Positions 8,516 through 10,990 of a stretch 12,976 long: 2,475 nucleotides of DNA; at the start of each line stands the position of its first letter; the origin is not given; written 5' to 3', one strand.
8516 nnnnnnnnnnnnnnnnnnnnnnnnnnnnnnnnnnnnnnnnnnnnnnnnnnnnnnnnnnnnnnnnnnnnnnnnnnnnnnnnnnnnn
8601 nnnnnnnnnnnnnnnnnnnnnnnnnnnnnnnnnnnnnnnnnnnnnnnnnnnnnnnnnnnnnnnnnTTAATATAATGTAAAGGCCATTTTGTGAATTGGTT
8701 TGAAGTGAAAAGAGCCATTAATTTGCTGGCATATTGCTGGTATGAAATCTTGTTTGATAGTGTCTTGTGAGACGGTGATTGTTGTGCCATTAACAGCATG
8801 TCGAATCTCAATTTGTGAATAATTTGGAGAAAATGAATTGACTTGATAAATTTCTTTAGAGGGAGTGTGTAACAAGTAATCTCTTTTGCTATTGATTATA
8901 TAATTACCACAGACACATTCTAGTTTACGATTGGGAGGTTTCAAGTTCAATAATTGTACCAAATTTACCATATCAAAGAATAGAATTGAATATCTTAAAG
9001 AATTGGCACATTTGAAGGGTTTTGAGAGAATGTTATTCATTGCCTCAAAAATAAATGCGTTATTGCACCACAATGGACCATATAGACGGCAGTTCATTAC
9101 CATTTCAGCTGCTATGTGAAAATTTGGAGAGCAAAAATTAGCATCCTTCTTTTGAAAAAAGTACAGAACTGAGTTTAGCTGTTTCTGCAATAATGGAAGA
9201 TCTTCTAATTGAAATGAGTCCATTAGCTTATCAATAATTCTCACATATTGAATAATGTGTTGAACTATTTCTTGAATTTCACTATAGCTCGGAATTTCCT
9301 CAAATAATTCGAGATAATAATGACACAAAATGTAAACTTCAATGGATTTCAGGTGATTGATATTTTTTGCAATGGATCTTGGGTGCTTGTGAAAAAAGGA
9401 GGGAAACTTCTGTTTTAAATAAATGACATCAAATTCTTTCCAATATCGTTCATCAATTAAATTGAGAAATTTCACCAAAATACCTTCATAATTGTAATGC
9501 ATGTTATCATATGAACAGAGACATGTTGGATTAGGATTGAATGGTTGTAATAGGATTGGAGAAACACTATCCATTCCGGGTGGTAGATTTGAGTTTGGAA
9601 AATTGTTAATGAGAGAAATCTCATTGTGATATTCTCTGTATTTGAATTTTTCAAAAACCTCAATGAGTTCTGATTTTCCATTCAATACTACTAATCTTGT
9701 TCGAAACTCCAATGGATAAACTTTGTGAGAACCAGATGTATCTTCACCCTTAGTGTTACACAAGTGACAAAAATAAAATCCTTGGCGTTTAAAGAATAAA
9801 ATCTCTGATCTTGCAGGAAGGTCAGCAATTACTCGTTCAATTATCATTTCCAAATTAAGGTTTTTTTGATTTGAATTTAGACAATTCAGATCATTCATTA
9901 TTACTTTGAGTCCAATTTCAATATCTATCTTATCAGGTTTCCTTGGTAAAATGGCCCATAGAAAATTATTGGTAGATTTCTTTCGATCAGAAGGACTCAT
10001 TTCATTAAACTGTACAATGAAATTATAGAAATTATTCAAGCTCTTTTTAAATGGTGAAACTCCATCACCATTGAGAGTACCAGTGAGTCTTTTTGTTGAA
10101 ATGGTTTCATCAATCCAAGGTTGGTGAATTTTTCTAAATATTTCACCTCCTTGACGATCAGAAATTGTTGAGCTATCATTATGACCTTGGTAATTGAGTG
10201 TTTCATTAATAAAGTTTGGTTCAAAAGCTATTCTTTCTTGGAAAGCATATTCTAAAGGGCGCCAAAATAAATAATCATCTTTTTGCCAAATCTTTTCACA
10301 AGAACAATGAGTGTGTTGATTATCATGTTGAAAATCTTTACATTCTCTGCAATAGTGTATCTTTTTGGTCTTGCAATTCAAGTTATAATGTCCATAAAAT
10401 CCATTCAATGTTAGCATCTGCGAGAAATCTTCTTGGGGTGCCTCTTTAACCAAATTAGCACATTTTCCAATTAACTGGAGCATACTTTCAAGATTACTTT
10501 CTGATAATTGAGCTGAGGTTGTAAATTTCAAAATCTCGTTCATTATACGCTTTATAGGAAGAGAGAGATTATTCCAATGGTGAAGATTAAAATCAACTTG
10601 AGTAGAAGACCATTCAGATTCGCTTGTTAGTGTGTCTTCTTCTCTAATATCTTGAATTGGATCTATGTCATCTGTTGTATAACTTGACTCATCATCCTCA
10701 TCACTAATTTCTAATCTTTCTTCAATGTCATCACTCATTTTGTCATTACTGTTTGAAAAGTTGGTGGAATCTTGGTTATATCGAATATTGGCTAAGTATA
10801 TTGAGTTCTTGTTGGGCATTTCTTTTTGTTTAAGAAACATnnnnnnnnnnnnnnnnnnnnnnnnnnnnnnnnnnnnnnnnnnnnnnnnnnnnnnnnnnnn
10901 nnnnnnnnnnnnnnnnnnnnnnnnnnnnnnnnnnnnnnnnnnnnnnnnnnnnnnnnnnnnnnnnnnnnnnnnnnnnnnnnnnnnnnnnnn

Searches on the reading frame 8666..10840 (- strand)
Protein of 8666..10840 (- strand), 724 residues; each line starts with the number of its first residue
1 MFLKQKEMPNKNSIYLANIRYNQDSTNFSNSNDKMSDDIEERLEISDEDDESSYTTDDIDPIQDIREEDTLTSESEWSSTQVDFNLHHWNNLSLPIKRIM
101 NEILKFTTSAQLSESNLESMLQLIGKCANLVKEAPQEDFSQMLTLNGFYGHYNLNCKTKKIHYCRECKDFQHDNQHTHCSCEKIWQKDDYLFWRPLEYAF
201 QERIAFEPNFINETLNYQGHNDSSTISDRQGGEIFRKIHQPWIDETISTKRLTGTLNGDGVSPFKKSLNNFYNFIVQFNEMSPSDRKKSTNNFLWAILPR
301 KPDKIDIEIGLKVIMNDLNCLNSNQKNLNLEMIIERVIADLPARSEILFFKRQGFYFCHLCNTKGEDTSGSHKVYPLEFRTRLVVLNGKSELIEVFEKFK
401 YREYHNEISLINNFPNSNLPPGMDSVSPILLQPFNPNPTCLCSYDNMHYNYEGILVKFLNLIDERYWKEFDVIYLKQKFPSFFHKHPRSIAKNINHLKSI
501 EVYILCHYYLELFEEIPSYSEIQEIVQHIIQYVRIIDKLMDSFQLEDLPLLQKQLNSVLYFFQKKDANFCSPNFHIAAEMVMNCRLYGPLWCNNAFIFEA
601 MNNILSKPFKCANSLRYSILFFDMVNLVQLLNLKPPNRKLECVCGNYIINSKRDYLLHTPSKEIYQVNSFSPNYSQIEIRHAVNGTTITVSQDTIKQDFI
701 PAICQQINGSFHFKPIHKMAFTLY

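Call 9: search_protein_families(library=pfam, proteins=[window:8666-10840:-], max_evalue=0.01)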
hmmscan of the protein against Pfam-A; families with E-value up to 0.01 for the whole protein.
window:8666-10840:- (724 aa): 1 family
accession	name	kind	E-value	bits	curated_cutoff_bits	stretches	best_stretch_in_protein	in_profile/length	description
PF02992.20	Transposase_21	-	0.0053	16.4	28.6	0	252-368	30-158/213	Transposase family tnp2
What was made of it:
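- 8666..10840 (-): Transposase ORF of 724 aa (annotated as XP_002668619.1, 690 aa), of the CACTA/Mirage/Chapaev clade. Weak direct Pfam Transposase_21 hit (E 0.005, call 9).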

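Call 11: find_homologous_proteins(query=window:8666-10840:-)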
Query window:8666-10840:- (724 aa): 7 proteins with E <= 0.001 among 4516 candidates.
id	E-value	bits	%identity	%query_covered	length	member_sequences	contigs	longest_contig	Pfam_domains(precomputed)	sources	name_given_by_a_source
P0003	0.0e+0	1611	100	95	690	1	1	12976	-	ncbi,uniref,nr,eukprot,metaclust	ncbi:predicted protein [Naegleria gruberi]|uniref:Predicted protein n=1 Tax=Naegleria gruberi TaxID=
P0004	4.0e-168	579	40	94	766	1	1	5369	-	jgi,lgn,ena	-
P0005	1.5e-137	478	40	86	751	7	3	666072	-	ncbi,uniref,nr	ncbi:hypothetical protein C9374_004752 [Naegleria lovaniensis]|uniref:Uncharacterized protein n=1 Ta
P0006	4.4e-79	285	44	48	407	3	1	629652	-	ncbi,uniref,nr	ncbi:hypothetical protein C9374_005589 [Naegleria lovaniensis]|uniref:Uncharacterized protein n=1 Ta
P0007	1.6e-60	223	36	52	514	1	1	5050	-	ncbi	-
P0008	2.8e-6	44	23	49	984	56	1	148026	PF00856.34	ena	-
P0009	6.2e-4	36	22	38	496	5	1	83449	-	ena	-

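Call 20: find_encoding_contigs(protein=P0003, flank=10000)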
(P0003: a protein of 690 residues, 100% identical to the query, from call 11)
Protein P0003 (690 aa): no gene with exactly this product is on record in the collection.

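Call 22: find_encoding_contigs(protein=P0005, flank=6000, max_places=6)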
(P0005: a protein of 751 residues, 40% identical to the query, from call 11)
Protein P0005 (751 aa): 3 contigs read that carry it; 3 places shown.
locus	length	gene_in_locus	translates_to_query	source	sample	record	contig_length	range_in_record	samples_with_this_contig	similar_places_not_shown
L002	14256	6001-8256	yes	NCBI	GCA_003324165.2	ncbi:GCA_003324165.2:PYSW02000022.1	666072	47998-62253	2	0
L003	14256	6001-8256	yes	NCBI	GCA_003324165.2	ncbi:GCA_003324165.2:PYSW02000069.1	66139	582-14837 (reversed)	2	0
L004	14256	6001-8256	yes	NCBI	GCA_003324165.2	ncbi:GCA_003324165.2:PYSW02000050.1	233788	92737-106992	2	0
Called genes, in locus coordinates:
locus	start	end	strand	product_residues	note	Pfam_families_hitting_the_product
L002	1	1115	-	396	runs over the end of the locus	PF22586:ANCHR-like_BBOX (faint), PF00643:zf-B_box (weak)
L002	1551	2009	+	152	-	-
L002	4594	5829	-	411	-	-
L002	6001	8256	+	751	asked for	-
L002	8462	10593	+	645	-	PF00307:CH, PF00169:PH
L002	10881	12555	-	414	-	-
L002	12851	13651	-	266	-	PF03937:Sdh5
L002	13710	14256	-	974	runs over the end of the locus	PF00071:Ras (faint), PF01926:MMR_HSR1 (weak)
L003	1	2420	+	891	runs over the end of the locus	PF03936:Terpene_synth_C (faint), PF19086:Terpene_syn_C_2, PF00487:FA_desaturase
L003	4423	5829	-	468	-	-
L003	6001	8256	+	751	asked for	-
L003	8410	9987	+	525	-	PF20703:nSTAND1 (weak), PF01637:ATPase_2, PF13401:AAA_22, PF09848:SLFN-g3_helicase (weak)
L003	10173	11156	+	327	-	PF00106:adh_short, PF08659:KR (faint), PF13561:adh_short_C2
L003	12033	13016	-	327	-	PF00106:adh_short, PF08659:KR (faint), PF13561:adh_short_C2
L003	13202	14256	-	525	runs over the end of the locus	PF20703:nSTAND1 (weak), PF01637:ATPase_2, PF13401:AAA_22, PF09848:SLFN-g3_helicase (weak)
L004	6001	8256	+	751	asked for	-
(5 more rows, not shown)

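Call 23: find_encoding_contigs(protein=P0004, flank=6000, max_places=6)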
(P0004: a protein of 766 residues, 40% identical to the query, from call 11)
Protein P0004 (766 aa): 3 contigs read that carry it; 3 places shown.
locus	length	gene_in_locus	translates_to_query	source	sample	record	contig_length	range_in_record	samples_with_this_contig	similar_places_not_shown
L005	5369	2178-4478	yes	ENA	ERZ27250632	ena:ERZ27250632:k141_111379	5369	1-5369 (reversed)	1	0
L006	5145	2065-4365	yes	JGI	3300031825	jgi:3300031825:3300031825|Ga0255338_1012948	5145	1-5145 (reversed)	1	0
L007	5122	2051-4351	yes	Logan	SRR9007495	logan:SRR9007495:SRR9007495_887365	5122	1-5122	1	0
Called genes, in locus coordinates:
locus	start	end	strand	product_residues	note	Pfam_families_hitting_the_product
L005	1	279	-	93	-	?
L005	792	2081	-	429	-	-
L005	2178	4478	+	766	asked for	-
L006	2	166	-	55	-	?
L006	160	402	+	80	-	-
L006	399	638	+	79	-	-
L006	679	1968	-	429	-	-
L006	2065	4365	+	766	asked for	-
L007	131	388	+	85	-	-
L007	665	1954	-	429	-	-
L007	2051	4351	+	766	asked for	-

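Call 31: search_protein_families(library=pfam, proteins=[P0004, P0005, P0006, P0007, P0008, P0009, L002:4594-5829:-, L005:792-2081:-], max_evalue=0.1)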
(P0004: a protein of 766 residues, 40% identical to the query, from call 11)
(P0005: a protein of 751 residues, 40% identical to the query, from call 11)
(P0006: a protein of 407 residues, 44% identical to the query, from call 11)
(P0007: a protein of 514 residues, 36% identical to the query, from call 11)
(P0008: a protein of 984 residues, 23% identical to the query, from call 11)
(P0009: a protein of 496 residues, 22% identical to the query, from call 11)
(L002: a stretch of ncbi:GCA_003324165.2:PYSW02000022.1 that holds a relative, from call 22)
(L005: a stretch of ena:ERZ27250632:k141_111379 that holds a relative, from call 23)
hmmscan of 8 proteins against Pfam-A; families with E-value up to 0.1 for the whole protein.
P0004 (766 aa): 0 families

P0005 (751 aa): 1 family
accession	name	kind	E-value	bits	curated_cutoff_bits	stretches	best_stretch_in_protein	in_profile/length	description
PF14569.12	zf-UDP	-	0.05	14.1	27.1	0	204-236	32-64/78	Zinc-binding RING-finger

P0006 (407 aa): 0 families

P0007 (514 aa): 1 family
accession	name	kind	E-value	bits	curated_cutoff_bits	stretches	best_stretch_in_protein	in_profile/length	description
PF14569.12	zf-UDP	-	0.0005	20.5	27.1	1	192-221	34-63/78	Zinc-binding RING-finger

P0008 (984 aa): 2 families
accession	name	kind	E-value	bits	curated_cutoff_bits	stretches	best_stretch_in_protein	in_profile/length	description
PF00856.33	SET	-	2e-09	38.2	22.4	1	109-168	46-105/105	SET domain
PF02992.20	Transposase_21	-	0.032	13.8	28.6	1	441-509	28-99/213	Transposase family tnp2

P0009 (496 aa): 2 families
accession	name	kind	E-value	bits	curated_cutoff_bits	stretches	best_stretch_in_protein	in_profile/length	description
PF24833.1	Rhabdo_glycop_CD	-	0.029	14.9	27.2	1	253-298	23-69/124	Rhabdovirus spike glycoprotein G central domain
PF08037.16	Attractin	-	0.081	13.4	25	0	247-274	15-44/55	Attractin family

L002:4594-5829:- (411 aa): 2 families
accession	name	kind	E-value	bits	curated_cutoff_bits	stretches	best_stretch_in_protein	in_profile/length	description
PF04977.20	DivIC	-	0.0099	16.1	28.9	1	320-347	24-51/80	Septum formation initiator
PF10226.14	CCDC85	-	0.048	13.8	23.8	1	318-348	112-142/192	CCDC85 family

L005:792-2081:- (429 aa): 0 families

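Call 42: search_solved_structures(query=A2, max_evalue=10)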
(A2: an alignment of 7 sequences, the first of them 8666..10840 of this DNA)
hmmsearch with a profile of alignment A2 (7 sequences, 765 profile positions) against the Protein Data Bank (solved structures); distinct sequences matched with E-value up to 10: 4.
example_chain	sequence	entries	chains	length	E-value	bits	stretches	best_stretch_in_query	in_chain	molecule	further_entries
9l08_A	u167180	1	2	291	0.072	14.5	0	138-181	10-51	Covalently Connected Cytochrome c555 trimer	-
10eh_E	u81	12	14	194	0.18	13.2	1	53-136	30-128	Suppressor of kinetochore protein 1 | E3 ubiquitin ligase complex SCF subunit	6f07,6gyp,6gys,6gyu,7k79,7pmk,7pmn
6fe8_C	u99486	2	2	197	0.18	13.1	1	53-136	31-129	Suppressor of kinetochore protein 1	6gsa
7r81_S1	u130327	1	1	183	0.85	10.9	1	488-545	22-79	60S ribosomal protein L18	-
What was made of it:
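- Tried and rejected: Transposase profile against sequences of solved structures: nothing meaningful (call 42).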

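Call 64: find_encoding_contigs(protein=P0006, flank=7000, max_places=4)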
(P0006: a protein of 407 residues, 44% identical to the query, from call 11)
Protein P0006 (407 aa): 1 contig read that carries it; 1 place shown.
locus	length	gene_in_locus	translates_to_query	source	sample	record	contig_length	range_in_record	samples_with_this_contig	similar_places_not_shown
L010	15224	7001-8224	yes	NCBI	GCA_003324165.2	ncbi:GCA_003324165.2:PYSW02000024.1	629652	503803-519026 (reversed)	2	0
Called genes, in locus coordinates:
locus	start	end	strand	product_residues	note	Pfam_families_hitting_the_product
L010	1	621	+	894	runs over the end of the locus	PF00589:Phage_integrase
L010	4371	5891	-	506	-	-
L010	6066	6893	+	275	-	-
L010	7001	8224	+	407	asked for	-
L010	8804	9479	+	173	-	PF00043:GST_C (faint), PF14497:GST_C_3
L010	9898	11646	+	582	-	PF04577:Glyco_transf_61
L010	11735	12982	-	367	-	PF19327:Ap4A_phos_N, PF01230:HIT (weak), PF09830:ATP_transf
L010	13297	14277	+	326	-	-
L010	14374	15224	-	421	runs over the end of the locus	-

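Call 65: find_encoding_contigs(protein=P0007, flank=7000, max_places=4)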
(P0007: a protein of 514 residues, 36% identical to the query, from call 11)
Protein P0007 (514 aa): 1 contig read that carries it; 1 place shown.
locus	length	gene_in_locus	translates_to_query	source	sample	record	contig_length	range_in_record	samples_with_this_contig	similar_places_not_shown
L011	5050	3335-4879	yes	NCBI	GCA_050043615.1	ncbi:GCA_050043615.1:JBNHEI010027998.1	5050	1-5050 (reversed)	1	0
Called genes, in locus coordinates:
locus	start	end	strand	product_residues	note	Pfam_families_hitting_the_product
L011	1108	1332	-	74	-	-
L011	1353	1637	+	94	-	-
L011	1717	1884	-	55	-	-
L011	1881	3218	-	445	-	-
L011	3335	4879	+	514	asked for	-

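Call 67: search_protein_families(library=pfam, proteins=[P0011, P0012], max_evalue=1)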
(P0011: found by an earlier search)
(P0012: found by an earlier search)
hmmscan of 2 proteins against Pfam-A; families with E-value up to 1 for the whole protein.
P0011 (156 aa): 2 families
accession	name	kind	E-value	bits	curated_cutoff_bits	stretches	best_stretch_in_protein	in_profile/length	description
PF05186.18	Dpy-30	-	0.00094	19.3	22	1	86-100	28-42/42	Dpy-30 motif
PF17910.6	FeoB_Cyto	-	0.084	13.7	23.4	1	75-148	10-83/90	FeoB cytosolic helical domain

P0012 (476 aa): 0 families

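Call 69: search_protein_representatives(alignment_id=A2)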
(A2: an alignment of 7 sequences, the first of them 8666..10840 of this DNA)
Query: 7 sequences, 765 profile positions. Proteins with E-value up to 0.001 (for the whole library): 7313; up to 1e-10: 2882; up to 1e-30: 384. The best 150 are listed.
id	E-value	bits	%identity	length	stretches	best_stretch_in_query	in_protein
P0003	0.0e+00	1048.1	-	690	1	80-764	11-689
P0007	7.9e-216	735.2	-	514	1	1-512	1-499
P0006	4.9e-175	600.3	-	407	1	355-765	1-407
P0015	3.8e-102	359.3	-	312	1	459-764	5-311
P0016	2.5e-82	293.8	-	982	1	295-764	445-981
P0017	4.0e-74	266.7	-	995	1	287-764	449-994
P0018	1.3e-73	264.9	-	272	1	260-521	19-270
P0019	4.5e-71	256.6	-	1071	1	295-712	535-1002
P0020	3.0e-69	250.5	-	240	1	504-704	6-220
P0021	1.5e-63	231.7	-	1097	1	278-675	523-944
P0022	1.8e-63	231.4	-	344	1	143-497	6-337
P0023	2.5e-63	231.0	-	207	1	565-764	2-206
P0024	1.1e-61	225.5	-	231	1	534-763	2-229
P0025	2.1e-61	224.6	-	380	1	423-710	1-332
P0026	5.1e-56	206.8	-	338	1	39-344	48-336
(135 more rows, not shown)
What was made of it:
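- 8666..10840 (-): A profile search found 7,313 relatives (call 69).
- On CMC (CACTA/Mirage/Chapaev) DNA transposon: A profile of the protein and its relatives finds 7,313 representatives (call 69).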

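Call 71: search_protein_families(library=pfam, alignment_id=A3, max_evalue=0.001)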
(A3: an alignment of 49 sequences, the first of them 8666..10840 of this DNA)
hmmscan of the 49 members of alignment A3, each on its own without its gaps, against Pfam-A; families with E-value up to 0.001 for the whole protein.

A. member 1, window:8666-10840:- (724 aa): 0 families

B. families by the number of members that match (of 49 scanned): 5 families
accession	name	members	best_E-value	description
PF06869.18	DUF1258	45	1.2e-18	Protein of unknown function (DUF1258)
PF02992.20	Transposase_21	44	3.3e-16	Transposase family tnp2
PF13960.11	DUF4218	4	9e-08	Domain of unknown function (DUF4218)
PF00856.33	SET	2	1.5e-08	SET domain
PF18551.6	TackOD1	1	8.8e-05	Thaumarchaeal output domain 1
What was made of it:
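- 8666..10840 (-): Of 49 scanned sequences (48 sampled relatives plus the window protein), 44 hit Transposase_21 and 45 hit DUF1258 (call 71).
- On CMC (CACTA/Mirage/Chapaev) DNA transposon: Of 49 scanned sequences (48 sampled relatives plus the window protein), 44 hit Transposase_21 (best E 3e-16) and 45 hit DUF1258 (call 71).
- Closest known: CMC. Same: A DDE transposase whose relatives match Pfam Transposase_21 (tnp2) and DUF1258 (call 71).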
